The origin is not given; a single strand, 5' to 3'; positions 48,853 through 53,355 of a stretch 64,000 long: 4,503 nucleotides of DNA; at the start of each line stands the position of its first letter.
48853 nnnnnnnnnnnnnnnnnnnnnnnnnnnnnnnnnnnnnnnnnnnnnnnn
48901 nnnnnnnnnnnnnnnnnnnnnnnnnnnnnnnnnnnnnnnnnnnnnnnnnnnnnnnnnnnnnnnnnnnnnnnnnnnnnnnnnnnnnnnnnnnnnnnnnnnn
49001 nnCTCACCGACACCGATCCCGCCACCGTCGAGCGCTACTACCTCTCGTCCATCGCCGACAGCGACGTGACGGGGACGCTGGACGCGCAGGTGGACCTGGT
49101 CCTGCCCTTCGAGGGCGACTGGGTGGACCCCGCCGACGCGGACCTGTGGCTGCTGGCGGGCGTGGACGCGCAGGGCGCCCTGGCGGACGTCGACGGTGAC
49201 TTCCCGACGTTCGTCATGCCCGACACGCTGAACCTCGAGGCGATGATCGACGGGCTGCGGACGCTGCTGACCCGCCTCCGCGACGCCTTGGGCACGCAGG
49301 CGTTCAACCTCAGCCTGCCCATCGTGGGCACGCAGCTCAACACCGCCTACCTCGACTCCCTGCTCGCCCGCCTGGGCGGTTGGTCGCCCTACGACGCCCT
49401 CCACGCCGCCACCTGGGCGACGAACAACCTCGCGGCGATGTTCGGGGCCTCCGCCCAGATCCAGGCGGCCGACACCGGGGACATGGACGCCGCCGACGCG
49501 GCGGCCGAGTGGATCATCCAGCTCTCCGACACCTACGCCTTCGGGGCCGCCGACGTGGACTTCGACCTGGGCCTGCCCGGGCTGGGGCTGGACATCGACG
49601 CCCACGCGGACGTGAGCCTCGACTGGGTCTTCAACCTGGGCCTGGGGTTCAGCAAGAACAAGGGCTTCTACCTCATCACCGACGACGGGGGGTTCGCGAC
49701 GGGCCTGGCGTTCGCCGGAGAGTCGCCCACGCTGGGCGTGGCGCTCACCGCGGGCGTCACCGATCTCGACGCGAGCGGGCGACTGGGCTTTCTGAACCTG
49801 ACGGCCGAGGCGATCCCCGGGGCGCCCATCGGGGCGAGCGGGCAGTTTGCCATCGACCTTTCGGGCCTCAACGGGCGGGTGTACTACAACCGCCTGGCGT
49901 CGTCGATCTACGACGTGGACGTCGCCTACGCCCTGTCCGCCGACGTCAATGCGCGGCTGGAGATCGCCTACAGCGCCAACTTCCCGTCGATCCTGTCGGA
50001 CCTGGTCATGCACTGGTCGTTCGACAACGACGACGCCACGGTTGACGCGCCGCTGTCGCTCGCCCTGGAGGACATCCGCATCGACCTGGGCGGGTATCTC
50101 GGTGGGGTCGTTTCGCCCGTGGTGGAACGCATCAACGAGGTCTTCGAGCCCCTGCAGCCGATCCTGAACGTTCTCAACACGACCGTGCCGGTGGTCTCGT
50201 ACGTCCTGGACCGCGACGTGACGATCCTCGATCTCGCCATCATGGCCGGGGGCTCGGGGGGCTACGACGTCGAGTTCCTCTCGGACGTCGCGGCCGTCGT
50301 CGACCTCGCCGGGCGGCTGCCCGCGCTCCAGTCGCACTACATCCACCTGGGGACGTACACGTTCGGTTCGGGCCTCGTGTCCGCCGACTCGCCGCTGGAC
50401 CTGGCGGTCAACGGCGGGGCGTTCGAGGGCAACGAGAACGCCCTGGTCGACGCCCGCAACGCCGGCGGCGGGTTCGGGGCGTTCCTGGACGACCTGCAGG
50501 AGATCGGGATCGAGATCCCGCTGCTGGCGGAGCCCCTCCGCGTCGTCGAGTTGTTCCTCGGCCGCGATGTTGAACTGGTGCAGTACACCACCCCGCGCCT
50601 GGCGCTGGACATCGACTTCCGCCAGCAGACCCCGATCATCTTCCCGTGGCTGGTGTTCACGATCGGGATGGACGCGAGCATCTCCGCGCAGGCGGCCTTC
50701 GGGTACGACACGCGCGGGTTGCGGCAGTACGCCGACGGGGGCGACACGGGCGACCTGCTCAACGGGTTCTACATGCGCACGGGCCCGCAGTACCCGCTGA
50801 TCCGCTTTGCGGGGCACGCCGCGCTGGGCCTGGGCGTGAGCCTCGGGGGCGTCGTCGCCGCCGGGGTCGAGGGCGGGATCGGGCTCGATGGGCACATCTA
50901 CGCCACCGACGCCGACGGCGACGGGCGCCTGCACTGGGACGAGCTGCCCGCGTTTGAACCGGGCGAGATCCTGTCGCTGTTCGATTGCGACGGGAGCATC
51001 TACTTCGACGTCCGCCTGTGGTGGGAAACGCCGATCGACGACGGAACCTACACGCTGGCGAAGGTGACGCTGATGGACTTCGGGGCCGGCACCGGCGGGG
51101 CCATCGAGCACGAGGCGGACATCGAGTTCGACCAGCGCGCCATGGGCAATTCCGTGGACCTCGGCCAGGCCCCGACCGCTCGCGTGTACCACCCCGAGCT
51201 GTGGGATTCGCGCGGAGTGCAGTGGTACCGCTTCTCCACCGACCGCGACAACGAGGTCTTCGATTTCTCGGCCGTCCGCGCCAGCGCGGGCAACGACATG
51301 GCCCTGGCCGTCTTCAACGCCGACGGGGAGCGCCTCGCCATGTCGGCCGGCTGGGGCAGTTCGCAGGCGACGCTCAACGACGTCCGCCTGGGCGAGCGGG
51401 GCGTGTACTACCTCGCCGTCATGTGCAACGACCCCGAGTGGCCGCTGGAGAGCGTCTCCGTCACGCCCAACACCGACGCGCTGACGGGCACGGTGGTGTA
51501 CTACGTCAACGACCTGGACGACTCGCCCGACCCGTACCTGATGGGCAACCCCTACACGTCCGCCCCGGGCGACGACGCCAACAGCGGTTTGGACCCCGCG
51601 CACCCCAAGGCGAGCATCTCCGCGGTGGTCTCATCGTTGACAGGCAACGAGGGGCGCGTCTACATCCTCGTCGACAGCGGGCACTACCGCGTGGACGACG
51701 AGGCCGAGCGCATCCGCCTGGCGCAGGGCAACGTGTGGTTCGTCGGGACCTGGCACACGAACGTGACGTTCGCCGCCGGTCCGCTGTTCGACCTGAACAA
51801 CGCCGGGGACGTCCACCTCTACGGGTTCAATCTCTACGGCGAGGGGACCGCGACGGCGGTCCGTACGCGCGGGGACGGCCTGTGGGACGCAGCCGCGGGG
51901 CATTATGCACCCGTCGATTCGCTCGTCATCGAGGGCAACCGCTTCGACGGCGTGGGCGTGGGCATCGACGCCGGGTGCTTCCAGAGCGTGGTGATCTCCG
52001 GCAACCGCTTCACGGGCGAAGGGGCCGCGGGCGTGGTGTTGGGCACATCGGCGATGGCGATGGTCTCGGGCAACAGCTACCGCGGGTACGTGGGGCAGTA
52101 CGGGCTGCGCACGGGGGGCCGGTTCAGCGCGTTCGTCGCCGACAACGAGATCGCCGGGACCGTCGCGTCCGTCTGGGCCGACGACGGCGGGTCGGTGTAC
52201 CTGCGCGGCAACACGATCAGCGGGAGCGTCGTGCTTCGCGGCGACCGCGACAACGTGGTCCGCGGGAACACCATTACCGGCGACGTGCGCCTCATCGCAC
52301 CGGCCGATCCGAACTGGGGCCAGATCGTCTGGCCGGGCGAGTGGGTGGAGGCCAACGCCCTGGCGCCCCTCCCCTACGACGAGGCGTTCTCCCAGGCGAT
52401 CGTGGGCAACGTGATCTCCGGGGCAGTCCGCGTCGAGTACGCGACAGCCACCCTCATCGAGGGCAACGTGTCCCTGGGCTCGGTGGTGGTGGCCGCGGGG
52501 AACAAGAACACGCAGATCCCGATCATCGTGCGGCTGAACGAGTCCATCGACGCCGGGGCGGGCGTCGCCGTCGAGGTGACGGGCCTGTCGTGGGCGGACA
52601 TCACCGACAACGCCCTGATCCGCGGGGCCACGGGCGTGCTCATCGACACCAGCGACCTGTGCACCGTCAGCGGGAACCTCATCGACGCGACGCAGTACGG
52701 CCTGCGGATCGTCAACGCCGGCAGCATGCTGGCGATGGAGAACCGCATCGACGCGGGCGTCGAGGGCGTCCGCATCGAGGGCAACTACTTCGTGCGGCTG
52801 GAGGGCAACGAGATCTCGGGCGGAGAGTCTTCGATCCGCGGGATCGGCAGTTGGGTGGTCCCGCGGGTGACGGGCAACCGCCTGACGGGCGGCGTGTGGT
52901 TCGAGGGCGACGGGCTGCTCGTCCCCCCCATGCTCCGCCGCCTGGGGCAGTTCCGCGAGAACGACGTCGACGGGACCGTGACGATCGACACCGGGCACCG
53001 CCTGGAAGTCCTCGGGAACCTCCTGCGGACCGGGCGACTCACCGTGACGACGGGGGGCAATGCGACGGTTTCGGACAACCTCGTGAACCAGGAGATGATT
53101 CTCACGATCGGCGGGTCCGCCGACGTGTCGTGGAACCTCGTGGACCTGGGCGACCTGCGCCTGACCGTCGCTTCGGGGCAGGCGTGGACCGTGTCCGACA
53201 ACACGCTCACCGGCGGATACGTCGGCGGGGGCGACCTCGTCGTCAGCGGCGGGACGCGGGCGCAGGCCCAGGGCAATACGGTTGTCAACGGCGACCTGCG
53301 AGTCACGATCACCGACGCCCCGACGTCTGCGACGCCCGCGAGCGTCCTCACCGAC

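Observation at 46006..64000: Uninterrupted ORF of about 18 kb (about 6000 codons or more, still open at the window end) that the supplied six-frame track omits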

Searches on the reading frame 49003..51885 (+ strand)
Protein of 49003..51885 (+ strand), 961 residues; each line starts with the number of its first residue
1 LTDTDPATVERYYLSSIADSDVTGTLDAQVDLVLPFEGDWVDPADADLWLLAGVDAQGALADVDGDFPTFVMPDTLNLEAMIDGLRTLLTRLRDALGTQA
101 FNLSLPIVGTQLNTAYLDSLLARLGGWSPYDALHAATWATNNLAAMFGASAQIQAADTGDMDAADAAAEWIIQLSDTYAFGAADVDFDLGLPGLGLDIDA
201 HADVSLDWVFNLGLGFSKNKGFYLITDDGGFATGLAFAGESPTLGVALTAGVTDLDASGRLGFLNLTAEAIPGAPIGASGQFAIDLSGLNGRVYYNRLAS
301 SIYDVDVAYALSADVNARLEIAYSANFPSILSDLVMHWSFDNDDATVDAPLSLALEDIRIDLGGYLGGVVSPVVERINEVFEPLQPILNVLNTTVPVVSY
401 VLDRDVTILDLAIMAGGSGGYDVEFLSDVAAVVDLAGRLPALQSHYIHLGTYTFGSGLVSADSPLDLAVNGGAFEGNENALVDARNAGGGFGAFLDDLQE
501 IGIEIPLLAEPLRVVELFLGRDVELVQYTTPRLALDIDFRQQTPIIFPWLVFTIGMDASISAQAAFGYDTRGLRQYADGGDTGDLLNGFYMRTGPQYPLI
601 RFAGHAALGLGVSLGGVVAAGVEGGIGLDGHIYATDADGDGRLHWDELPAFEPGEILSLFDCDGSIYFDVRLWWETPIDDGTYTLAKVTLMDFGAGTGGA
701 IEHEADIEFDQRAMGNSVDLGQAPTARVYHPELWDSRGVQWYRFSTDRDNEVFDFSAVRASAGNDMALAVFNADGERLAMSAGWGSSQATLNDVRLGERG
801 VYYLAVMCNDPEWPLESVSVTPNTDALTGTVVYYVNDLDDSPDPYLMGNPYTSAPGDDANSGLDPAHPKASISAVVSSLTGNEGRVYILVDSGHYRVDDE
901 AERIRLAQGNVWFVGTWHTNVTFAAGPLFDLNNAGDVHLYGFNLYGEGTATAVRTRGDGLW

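Call 62: predict_structure(alignment_id=A3)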
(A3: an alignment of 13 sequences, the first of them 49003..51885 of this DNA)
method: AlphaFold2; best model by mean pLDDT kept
length: 961 residues; sequences in the alignment: 13
mean_pLDDT: 65.1   pTM: 0.44
mean pLDDT of the five models: 65.1, 64.3, 63.1, 62.1, 58.2
residues with pLDDT >= 90: 7; 70-90: 436; 50-70: 339; < 50: 179
segments of 3 or more residues with pLDDT < 50: 1-74, 186-194, 416-419, 695-704, 825-828, 837-868, 932-961
pLDDT, mean of each block of 10 residues (from residue 1): 37 39 32 37 39 38 36 54 77 72 55 64 74 70 72 76 73 72 48 56 72 77 79 77 70 75 78 77 71 71 67 83 69 82 59 82 64 58 60 65 64 51 59 64 73 67 50 63 68 72 77 76 79 71 74 80 81 76 76 78 84 74 86 75 77 62 82 79 84 51 60 73 57 63 78 78 75 89 76 82 83 68 52 53 40 33 41 58 55 57 65 55 51 42 35 30 27
secondary structure, 60 per line:
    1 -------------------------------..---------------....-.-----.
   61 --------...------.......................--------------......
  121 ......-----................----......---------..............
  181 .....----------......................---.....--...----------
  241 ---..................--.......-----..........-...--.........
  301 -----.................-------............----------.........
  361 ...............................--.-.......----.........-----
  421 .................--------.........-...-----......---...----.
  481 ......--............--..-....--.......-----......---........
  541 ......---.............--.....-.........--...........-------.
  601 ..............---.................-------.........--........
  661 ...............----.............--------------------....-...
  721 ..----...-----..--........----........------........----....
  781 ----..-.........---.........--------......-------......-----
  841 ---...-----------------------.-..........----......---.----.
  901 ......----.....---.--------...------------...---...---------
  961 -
elements in order (helices of 4 or more, strands of 3 or more residues): E49-52 E69-71 H78-100 H115-126 H132-147 E152-157 E167-185 E196-217 E221-225 E244-261 E264-270 E276-285 E292-294 H295-300 E306-322 E330-341 E352-361 H362-391 H396-402 H408-415 H421-437 E446-454 H464-469 E473-475 H480-486 H489-500 H506-509 H512-518 E524-529 E533-546 E550-562 E565-569 H571-579 H582-588 E589-592 E600-614 E618-634 E642-644 H645-650 H653-659 E660-675 E680-692 H713-716 E718-722 E727-729 E739-746 E751-758 E765-772 E777-780 E788-796 E800-808 E817-822 E830-835 H872-881 E886-891 H900-906 E911-915 E928-930 E943-945 E949-951

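Call 77: search_solved_structures(query=A3, max_evalue=1)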
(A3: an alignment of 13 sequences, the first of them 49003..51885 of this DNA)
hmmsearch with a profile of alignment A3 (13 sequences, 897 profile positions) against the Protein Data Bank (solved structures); distinct sequences matched with E-value up to 1: 8.
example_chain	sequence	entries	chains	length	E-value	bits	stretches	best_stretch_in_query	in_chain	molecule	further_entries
5iku_A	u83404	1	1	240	0.003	19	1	729-831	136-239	Collagenase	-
4hpk_B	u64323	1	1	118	0.0053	18.2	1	729-831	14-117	Collagenase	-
1nqj_A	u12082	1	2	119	0.0054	18.2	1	729-831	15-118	class 1 collagenase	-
4hpk_A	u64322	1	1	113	0.0056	18.1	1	730-831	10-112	Collagenase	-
1nqd_A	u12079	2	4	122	0.0057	18.1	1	729-831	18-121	class 1 collagenase | Collagenase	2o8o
3jqw_A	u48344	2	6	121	0.0058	18.1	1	736-819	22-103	ColH protein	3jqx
9yho_H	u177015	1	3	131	0.059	14.7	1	818-867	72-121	AJ09-21 Fab heavy chain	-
9ues_B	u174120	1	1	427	0.96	10.7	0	748-833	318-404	Subtilisin-like serine protease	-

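Call 87: fold_search(model_id=the predicted structure, library=pdb)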
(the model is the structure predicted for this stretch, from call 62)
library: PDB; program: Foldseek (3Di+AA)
matches with E <= 10: 722; with E <= 0.001: 10
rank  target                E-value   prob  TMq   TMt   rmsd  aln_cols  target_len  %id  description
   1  3zix_A                2.1e-04  0.99  0.10  0.28  16.7       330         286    9  Clostridium perfringens Enterotoxin with the N-terminal 37 residues deleted (released 2014-01-29)
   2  3ziw_A                2.6e-04  0.99  0.10  0.28  17.2       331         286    9  Clostridium perfringens enterotoxin, D48A mutation and N-terminal 37 residues deleted (released 2014-01-29)
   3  2xh6_A                2.6e-04  0.98  0.09  0.27  17.6       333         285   10  Clostridium perfringens enterotoxin (released 2011-04-27)
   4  2xh6_B                3.2e-04  0.99  0.09  0.27  17.0       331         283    8  Clostridium perfringens enterotoxin (released 2011-04-27)
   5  8u5f_H                4.2e-04  0.99  0.11  0.31  16.1       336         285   10  Crystal Structure of Trypsinized Clostridium perfringens Enterotoxin (released 2023-09-27)
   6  8u5f_A                4.6e-04  0.97  0.10  0.29  16.2       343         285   10  Crystal Structure of Trypsinized Clostridium perfringens Enterotoxin (released 2023-09-27)
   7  8u5f_E                6.3e-04  0.99  0.11  0.31  15.8       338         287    8  Crystal Structure of Trypsinized Clostridium perfringens Enterotoxin (released 2023-09-27)
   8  3am2                  6.3e-04  0.98  0.11  0.30  15.8       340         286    8  Clostridium perfringens enterotoxin (released 2011-04-13)
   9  8u5f_B                6.3e-04  0.95  0.09  0.26  16.9       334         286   10  Crystal Structure of Trypsinized Clostridium perfringens Enterotoxin (released 2023-09-27)
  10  9ues_B                6.7e-04  1.00  0.09  0.20   4.3       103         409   14  Crystal structure of an inactive TKSP mutant in complex with the TKS propeptide (released 2026-02-18)
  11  3win_E                1.1e-03  0.69  0.09  0.17  24.1       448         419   10  Clostridium botulinum Hemagglutinin (released 2013-11-06)
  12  7vnj_D                1.2e-03  0.54  0.08  0.14  29.2       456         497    8  Complex structure of Clostridioides difficile enzymatic component (CDTa) and binding component (CDTb) pore with short  (released 2022-10-26)
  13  9jsg                  1.3e-03  0.54  0.08  0.13  36.5       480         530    5  Clostridium perfringens iota toxin pore Ib in pore state (released 2025-05-14)
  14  5sv5                  1.4e-03  1.00  0.09  0.61   4.4       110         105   19  1.0 Angstrom Crystal Structure of pre-Peptidase C-terminal Domain of Collagenase from Bacillus anthracis. (released 2016-08-17)
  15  6nps_B                1.4e-03  0.92  0.08  0.08  22.4       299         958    8  Crystal structure of GH115 enzyme AxyAgu115A from Amphibacillus xylanus (released 2020-07-15)
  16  2o8o_A                1.5e-03  1.00  0.09  0.64   6.0       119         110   13  Crystal structure of Clostridium histolyticum colg collagenase collagen-binding domain 3B at 1.35 Angstrom resolution  (released 2007-12-11)
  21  1nqj_B                1.8e-03  1.00  0.09  0.62   8.3       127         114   13  CRYSTAL STRUCTURE OF CLOSTRIDIUM HISTOLYTICUM COLG COLLAGENASE COLLAGEN-BINDING DOMAIN 3B AT 1.0 ANGSTROM RESOLUTION I (released 2003-04-15)
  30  1nqj_A                3.6e-03  1.00  0.09  0.63   4.8       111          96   14  CRYSTAL STRUCTURE OF CLOSTRIDIUM HISTOLYTICUM COLG COLLAGENASE COLLAGEN-BINDING DOMAIN 3B AT 1.0 ANGSTROM RESOLUTION I (released 2003-04-15)
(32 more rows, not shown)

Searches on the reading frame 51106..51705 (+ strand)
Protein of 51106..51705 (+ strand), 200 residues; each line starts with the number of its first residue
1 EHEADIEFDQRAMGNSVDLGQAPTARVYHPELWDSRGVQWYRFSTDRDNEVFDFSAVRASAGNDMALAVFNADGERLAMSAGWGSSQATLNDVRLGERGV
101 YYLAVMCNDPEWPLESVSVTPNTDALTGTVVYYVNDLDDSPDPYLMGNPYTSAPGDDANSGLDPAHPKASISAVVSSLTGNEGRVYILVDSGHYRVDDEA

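Call 57: search_protein_families(library=pfam, proteins=[window:51106-51705:+], max_evalue=0.01)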
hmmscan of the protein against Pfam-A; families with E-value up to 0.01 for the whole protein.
window:51106-51705:+ (200 aa): 0 families

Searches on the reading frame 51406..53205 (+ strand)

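Call 11: search_protein_families(library=pfam, proteins=[window:51406-53205:+], max_evalue=0.1)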
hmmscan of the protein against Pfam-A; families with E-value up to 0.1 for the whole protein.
window:51406-53205:+ (600 aa): 2 families
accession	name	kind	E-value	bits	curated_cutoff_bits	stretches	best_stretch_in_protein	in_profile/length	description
PF05048.19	NosD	-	2.2e-15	57.1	23.6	3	377-480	14-108/212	Periplasmic copper-binding protein (NosD)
PF13229.12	Beta_helix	-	4.2e-12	46.4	25.9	2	172-292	10-136/158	Right handed beta helix region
